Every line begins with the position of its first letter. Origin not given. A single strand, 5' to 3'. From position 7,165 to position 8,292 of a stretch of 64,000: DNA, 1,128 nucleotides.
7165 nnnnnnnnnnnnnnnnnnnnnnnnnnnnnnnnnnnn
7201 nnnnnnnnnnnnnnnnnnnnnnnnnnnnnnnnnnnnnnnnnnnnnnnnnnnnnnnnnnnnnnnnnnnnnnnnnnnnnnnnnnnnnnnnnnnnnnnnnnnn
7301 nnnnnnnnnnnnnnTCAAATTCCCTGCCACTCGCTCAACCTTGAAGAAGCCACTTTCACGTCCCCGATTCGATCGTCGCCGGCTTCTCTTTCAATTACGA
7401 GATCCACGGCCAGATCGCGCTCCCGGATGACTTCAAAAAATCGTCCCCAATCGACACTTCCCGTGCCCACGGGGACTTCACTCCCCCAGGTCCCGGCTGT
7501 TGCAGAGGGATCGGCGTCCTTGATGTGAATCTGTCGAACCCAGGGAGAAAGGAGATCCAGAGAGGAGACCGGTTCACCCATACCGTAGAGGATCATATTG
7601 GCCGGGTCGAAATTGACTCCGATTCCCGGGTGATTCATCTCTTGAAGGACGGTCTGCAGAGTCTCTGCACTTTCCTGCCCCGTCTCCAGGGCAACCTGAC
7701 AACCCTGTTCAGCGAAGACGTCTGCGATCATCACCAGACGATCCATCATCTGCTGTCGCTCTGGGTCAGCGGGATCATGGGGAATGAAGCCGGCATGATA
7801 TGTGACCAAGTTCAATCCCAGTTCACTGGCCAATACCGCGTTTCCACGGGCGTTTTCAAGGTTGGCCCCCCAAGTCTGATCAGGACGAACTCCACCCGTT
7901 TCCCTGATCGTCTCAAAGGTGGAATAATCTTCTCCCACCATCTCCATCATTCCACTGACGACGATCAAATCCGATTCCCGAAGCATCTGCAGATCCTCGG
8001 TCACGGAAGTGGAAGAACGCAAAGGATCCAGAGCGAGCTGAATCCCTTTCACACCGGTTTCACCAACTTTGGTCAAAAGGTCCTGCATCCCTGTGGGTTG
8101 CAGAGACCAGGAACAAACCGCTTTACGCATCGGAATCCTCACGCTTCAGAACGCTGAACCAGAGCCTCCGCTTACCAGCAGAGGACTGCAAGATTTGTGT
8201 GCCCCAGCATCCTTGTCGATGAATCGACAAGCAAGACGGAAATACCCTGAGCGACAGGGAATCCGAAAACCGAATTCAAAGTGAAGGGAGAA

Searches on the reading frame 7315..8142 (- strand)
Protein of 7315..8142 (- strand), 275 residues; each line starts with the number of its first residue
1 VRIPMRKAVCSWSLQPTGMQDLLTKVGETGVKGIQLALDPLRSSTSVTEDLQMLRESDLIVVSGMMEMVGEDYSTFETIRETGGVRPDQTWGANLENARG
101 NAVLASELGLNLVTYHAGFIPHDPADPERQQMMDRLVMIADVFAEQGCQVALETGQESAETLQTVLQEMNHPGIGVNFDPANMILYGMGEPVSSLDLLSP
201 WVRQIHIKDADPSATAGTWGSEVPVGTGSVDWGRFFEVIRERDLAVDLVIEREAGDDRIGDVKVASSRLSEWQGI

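Call 3: search_protein_families(library=pfam, proteins=[window:7315-8142:-], max_evalue=0.01)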
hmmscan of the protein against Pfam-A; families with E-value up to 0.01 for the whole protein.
window:7315-8142:- (275 aa): 1 family
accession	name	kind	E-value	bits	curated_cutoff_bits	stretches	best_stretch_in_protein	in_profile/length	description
PF01261.30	AP_endonuc_2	-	9e-25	88.2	31.1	1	28-254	6-231/249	Xylose isomerase-like TIM barrel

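Call 4: search_protein_families(library=ncbifam, proteins=[window:7315-8142:-], max_evalue=0.01)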
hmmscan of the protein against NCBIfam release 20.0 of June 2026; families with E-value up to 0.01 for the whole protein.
window:7315-8142:- (275 aa): 4 families
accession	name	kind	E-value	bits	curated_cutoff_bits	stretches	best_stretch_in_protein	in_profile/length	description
NF009689.0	PRK13210.1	subfamily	9.8e-07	28.2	200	1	104-263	103-269/286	L-ribulose-5-phosphate 3-epimerase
TIGR00542.1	hxl6Piso_put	equivalog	5.2e-05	22.7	272.15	1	100-252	98-249/279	L-ribulose-5-phosphate 3-epimerase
NF009688.0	PRK13209.1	subfamily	0.00017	20.7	317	1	104-252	107-254/286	L-ribulose-5-phosphate 3-epimerase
TIGR04379.1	myo_inos_iolE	equivalog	0.003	17.2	290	0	126-214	125-216/290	myo-inosose-2 dehydratase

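Call 40: search_solved_structures(query=window:7315-8142:-, max_evalue=0.01)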
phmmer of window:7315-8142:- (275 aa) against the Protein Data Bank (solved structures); distinct sequences matched with E-value up to 0.01: 3.
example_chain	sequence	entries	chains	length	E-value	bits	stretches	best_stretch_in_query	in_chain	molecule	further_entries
3tva_A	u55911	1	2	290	2.5e-30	109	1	69-269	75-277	Xylose isomerase domain protein TIM barrel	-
3dx5_A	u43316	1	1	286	5.2e-10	42.4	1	95-211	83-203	uncharacterized protein AsbF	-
2zds_A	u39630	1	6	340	0.0032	20.2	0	126-269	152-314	Putative DNA-binding protein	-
